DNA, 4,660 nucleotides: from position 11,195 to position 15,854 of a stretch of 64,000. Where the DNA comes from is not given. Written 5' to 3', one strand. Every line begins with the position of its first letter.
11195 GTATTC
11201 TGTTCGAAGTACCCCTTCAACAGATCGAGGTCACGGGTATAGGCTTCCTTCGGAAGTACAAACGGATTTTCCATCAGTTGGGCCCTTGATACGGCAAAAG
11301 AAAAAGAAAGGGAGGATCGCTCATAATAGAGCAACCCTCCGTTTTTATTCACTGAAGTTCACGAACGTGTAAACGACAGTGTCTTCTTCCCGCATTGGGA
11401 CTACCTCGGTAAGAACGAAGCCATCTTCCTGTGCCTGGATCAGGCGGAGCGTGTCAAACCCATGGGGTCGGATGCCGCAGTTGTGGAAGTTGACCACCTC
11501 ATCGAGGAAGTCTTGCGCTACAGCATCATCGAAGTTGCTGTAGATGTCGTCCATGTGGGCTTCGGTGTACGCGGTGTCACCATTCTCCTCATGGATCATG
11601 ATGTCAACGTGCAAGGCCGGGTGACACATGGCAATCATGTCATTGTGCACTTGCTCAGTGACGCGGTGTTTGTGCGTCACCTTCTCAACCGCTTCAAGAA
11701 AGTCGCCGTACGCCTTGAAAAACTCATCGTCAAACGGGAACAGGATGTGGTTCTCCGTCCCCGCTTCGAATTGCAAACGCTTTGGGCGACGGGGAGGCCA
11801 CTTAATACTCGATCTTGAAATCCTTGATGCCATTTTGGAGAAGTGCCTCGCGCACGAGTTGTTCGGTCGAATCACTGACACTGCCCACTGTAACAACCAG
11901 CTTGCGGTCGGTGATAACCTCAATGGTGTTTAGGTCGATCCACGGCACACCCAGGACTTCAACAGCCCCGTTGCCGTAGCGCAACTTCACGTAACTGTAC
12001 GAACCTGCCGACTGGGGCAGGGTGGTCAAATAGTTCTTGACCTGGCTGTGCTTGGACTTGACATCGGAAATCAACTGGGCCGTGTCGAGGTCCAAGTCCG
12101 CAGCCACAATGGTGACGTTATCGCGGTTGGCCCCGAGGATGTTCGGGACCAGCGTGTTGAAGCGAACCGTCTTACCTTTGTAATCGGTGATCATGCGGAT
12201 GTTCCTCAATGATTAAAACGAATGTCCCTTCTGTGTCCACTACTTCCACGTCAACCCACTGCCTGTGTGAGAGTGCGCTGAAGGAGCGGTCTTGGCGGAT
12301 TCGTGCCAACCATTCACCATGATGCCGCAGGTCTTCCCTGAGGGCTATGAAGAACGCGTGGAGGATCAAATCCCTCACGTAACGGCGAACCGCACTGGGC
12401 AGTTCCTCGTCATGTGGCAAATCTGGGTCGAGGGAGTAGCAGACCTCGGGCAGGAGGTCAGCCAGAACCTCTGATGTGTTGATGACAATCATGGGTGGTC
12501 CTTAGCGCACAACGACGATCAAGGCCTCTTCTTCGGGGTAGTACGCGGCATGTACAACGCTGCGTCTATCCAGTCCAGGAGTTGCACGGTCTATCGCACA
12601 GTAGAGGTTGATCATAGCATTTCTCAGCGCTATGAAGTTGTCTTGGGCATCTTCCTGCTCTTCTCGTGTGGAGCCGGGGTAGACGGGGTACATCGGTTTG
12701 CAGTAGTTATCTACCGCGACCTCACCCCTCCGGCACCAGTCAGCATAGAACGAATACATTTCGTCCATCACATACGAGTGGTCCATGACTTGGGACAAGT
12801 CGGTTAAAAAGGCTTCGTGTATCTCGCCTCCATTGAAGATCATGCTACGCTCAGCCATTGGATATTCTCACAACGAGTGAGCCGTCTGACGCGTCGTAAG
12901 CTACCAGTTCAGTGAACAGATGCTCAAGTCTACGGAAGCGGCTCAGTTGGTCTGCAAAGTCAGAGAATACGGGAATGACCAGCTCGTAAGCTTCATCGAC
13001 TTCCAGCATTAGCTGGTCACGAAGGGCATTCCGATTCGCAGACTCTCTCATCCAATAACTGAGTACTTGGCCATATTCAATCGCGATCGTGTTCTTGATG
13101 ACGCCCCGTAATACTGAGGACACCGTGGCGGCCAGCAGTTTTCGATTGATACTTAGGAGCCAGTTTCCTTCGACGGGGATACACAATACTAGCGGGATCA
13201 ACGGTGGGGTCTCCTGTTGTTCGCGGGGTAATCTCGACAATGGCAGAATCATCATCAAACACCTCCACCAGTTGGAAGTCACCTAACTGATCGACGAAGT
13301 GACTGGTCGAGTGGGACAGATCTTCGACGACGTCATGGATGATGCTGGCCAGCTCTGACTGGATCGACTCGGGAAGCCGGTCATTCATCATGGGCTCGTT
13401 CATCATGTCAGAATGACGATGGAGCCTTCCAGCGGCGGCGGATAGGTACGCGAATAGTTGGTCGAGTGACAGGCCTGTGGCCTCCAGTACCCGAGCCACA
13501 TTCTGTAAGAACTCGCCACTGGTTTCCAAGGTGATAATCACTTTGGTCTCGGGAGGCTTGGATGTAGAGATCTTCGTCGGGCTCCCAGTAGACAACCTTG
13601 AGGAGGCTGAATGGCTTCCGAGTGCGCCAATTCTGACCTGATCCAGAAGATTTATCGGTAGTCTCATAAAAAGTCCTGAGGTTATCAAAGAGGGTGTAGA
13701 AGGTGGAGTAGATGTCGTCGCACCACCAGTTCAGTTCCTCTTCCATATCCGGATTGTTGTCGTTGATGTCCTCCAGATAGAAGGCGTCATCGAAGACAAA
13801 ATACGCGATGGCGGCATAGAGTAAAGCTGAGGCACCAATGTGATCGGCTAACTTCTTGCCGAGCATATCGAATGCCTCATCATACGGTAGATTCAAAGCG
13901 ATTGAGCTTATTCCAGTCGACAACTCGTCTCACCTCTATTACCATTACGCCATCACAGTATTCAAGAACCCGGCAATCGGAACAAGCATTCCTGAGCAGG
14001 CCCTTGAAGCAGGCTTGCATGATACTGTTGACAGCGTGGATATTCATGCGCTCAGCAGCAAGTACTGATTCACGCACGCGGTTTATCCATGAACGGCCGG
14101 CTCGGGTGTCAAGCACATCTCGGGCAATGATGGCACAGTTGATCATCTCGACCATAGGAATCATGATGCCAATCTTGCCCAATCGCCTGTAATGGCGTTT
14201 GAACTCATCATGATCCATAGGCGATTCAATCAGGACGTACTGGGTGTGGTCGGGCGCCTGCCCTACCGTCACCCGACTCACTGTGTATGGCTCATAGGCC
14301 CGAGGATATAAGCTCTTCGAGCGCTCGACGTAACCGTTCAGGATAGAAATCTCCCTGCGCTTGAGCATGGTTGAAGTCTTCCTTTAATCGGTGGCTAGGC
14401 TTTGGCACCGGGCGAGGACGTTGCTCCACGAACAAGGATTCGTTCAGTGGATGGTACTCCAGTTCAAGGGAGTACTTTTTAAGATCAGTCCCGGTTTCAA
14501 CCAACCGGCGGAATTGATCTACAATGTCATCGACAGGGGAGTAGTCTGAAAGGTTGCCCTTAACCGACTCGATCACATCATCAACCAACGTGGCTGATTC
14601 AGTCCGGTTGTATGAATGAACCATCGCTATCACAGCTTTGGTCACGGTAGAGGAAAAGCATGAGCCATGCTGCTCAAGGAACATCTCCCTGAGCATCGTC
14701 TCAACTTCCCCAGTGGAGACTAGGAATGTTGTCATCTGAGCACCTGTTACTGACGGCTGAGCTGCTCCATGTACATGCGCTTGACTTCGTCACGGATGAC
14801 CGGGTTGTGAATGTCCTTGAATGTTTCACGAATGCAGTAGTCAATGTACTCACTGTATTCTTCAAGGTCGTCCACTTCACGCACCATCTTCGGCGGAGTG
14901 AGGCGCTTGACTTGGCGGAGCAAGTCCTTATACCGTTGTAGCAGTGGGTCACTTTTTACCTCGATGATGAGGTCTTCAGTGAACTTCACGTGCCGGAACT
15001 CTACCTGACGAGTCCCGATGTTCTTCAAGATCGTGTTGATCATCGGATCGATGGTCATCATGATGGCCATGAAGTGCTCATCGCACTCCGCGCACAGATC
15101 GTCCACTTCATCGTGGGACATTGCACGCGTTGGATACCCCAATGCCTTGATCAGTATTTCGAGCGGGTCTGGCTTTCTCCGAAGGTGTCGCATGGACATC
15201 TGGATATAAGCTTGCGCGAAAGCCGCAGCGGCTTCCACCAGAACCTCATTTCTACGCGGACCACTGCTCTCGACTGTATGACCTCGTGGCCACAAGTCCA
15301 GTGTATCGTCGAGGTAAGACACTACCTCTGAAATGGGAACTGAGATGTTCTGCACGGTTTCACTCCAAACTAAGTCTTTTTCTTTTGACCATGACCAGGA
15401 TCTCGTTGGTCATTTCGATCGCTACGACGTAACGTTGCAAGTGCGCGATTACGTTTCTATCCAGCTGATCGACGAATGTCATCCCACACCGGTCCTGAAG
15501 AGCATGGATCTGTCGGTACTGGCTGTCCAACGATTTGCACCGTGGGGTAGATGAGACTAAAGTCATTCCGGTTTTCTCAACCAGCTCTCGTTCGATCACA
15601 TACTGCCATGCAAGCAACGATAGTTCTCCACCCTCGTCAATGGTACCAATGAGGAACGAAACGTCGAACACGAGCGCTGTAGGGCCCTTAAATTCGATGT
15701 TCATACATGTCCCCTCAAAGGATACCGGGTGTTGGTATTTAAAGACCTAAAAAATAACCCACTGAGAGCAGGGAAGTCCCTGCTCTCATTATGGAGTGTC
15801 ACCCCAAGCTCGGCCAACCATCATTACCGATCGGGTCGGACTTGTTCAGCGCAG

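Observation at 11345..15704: Tandem array of ten highly diverged small proteins that appear to share one fold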

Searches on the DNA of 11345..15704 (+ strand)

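Call 3: search_dna_similar(query=window:11345-15704:+, collection=phages, mode=near, max_rows=30)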
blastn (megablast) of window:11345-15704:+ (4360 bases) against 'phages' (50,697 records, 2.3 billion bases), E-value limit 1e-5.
Records with a match: 1; places in all: 1; records where one place covers at least 80% of the query: 0.
Best place of each record, by identity: 60-80% 1.
By first word of the organism name: Pseudomonas 1.
By host as written in the record: Pseudomonas aeruginosa 1.
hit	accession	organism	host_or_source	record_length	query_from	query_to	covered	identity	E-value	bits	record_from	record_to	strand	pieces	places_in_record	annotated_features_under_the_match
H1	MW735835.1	Pseudomonas phage pPa_SNUABM_DT01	Pseudomonas aeruginosa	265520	2310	3070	17%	73.6%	3e-69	270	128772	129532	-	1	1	hypothetical protein (x3)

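Call 5: get_annotated_region(hit=H1, flank=6000)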
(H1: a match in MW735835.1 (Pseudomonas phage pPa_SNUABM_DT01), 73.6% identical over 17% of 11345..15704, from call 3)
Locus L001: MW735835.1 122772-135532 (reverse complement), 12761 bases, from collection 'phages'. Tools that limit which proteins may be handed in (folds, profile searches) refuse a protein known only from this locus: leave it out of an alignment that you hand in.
description: Pseudomonas phage pPa_SNUABM_DT01, complete genome.
organism: Pseudomonas phage pPa_SNUABM_DT01 (NCBI taxid 2820398)
taxonomy: Viruses; Duplodnaviria; Heunggongvirae; Uroviricota; Caudoviricetes
host: Pseudomonas aeruginosa; source: sewage water; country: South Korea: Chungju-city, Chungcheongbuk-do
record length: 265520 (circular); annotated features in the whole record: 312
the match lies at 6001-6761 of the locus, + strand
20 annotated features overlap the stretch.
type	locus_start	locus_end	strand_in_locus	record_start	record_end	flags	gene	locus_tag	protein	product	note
CDS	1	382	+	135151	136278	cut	-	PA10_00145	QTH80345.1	hypothetical protein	-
CDS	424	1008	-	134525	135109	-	-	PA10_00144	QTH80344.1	hypothetical protein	-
CDS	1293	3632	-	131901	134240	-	-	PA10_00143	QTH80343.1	putative DNA polymerase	DNA_pol_B; DNA polymerase family B (PF00136.22); Pfam-A_v33.1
CDS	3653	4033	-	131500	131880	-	-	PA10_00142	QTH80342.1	hypothetical protein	-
CDS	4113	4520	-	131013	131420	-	-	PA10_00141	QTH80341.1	hypothetical protein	-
CDS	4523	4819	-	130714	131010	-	-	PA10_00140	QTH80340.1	hypothetical protein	-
CDS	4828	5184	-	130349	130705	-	-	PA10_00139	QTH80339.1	hypothetical protein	-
CDS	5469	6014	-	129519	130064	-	-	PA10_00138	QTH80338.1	hypothetical protein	-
CDS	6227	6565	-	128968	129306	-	-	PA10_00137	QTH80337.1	hypothetical protein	-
CDS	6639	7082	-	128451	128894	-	-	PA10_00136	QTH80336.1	hypothetical protein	-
CDS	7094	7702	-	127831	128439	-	-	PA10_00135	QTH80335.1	hypothetical protein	-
CDS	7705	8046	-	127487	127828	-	-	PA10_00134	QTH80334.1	hypothetical protein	-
CDS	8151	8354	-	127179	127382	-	-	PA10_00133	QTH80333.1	hypothetical protein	-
CDS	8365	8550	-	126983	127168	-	-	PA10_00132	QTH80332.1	hypothetical protein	-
CDS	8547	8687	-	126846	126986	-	-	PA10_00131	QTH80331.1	hypothetical protein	-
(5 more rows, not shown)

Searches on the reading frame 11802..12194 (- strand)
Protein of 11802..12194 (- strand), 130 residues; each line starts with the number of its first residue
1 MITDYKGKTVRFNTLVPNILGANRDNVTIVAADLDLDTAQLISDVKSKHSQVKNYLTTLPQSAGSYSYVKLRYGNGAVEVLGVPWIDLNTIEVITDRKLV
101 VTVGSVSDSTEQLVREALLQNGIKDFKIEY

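Call 9: search_protein_families(library=pfam, max_evalue=1, proteins=[window:11802-12194:-])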
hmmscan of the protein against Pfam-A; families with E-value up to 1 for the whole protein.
window:11802-12194:- (130 aa): 1 family
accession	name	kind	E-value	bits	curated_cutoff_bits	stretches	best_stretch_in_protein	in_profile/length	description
PF20287.3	SH3DP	-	3.9e-22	78.6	25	1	6-123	3-121/122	SH3 fold domain associated with phage DNA polymerases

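Call 105: search_solved_structures(query=window:11805-12194:-, max_evalue=1, show_alignments=1)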
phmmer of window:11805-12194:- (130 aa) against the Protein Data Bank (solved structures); distinct sequences matched with E-value up to 1: 3.
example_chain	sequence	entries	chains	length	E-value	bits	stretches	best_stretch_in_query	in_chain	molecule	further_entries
9xqs_M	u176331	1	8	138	9.2e-07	32.4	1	7-123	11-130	PHIKZ049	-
11lx_V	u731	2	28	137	3e-06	30.8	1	7-111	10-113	SH3 fold domain-containing protein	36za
4txd_A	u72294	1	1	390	0.62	13.6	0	52-123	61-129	Csc2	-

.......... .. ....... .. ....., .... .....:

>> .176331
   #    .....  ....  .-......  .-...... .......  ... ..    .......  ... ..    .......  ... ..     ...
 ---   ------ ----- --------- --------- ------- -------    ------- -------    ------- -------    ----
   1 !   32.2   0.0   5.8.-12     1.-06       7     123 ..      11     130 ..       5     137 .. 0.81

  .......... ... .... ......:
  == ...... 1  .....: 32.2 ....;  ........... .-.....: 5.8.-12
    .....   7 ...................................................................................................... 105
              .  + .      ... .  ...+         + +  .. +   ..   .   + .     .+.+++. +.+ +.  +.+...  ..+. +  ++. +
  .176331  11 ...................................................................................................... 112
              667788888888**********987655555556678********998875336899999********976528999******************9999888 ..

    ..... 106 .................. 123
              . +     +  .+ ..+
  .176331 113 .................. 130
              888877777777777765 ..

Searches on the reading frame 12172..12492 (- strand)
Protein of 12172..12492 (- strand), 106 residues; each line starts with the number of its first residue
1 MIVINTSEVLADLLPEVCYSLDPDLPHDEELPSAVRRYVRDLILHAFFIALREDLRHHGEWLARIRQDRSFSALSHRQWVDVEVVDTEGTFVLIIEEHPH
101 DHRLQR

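Call 9: search_protein_families(library=pfam, max_evalue=1, proteins=[window:12172-12492:-])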
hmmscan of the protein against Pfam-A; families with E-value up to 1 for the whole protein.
window:12172-12492:- (106 aa): 1 family
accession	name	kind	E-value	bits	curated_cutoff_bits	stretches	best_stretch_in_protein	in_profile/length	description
PF04748.18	Polysacc_deac_2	-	0.23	11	27.5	1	6-45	12-51/212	Divergent polysaccharide deacetylase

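Call 82: search_protein_families(library=phrogs, max_evalue=0.1, proteins=[window:12172-12492:-])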
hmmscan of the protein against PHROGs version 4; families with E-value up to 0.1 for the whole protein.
window:12172-12492:- (106 aa): 0 families

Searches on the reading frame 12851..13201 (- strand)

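Call 9: search_protein_families(library=pfam, max_evalue=1, proteins=[window:12851-13201:-])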
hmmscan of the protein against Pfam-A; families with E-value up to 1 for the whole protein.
window:12851-13201:- (116 aa): 2 families
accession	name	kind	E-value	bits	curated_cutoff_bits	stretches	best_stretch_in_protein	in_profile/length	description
PF18597.7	SH3_19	-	0.014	15.7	25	1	14-53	6-42/52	Myosin X N-terminal SH3 domain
PF00408.26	PGM_PMM_IV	-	0.099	13.2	23.1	1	86-115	12-41/68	Phosphoglucomutase/phosphomannomutase, C-terminal domain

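Call 82: search_protein_families(library=phrogs, max_evalue=0.1, proteins=[window:12851-13201:-])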
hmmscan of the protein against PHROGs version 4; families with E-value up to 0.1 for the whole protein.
window:12851-13201:- (116 aa): 0 families

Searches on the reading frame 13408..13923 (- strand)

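Call 9: search_protein_families(library=pfam, max_evalue=1, proteins=[window:13408-13923:-])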
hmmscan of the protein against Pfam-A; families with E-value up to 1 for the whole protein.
window:13408-13923:- (171 aa): 1 family
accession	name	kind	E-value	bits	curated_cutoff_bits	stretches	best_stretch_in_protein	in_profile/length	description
PF00520.37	Ion_trans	-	0.23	11.1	25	1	34-81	141-184/241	Ion transport protein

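Call 82: search_protein_families(library=phrogs, max_evalue=0.1, proteins=[window:13408-13923:-])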
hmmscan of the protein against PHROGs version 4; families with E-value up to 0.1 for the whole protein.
window:13408-13923:- (171 aa): 0 families

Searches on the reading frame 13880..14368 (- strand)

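Call 9: search_protein_families(library=pfam, max_evalue=1, proteins=[window:13880-14368:-])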
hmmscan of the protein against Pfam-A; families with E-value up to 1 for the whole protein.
window:13880-14368:- (162 aa): 0 families

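Call 82: search_protein_families(library=phrogs, max_evalue=0.1, proteins=[window:13880-14368:-])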
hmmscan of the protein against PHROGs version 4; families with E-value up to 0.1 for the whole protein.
window:13880-14368:- (162 aa): 1 family
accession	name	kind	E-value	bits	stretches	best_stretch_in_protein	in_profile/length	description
phrog_31966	-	unknown function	0.018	16.2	1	92-160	21-93/114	-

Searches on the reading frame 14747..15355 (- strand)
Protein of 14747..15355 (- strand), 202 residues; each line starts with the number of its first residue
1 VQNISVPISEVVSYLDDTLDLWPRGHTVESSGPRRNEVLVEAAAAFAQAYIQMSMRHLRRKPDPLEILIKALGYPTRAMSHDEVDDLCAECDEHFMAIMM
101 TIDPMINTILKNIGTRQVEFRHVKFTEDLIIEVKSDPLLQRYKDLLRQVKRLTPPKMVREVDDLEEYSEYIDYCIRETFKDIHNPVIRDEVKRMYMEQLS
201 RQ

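Call 9: search_protein_families(library=pfam, max_evalue=1, proteins=[window:14747-15355:-])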
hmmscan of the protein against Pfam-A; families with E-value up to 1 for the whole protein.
window:14747-15355:- (202 aa): 1 family
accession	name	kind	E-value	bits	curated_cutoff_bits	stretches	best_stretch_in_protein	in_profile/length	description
PF05347.21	Complex1_LYR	-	0.26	11.7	24.8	0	142-181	7-36/59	Complex 1 protein (LYR family)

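Call 82: search_protein_families(library=phrogs, max_evalue=0.1, proteins=[window:14747-15355:-])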
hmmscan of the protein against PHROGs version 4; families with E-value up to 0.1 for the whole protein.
window:14747-15355:- (202 aa): 2 families
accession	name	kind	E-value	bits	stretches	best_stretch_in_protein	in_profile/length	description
phrog_17351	-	moron, auxiliary metabolic gene and host takeover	0.0016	19.4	1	148-196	87-135/177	glycosyltransferase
phrog_17954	-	unknown function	0.015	16.7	1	46-115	31-97/101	-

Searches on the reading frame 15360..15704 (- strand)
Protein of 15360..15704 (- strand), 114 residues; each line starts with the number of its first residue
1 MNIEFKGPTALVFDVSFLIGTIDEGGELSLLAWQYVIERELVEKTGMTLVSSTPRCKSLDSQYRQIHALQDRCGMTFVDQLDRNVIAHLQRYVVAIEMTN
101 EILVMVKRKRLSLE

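Call 82: search_protein_families(library=phrogs, max_evalue=0.1, proteins=[window:15360-15704:-])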
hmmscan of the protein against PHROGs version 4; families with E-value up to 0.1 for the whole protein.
window:15360-15704:- (114 aa): 1 family
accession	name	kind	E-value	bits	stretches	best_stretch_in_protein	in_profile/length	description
phrog_21631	-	unknown function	0.072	14.3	0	31-76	7-52/89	-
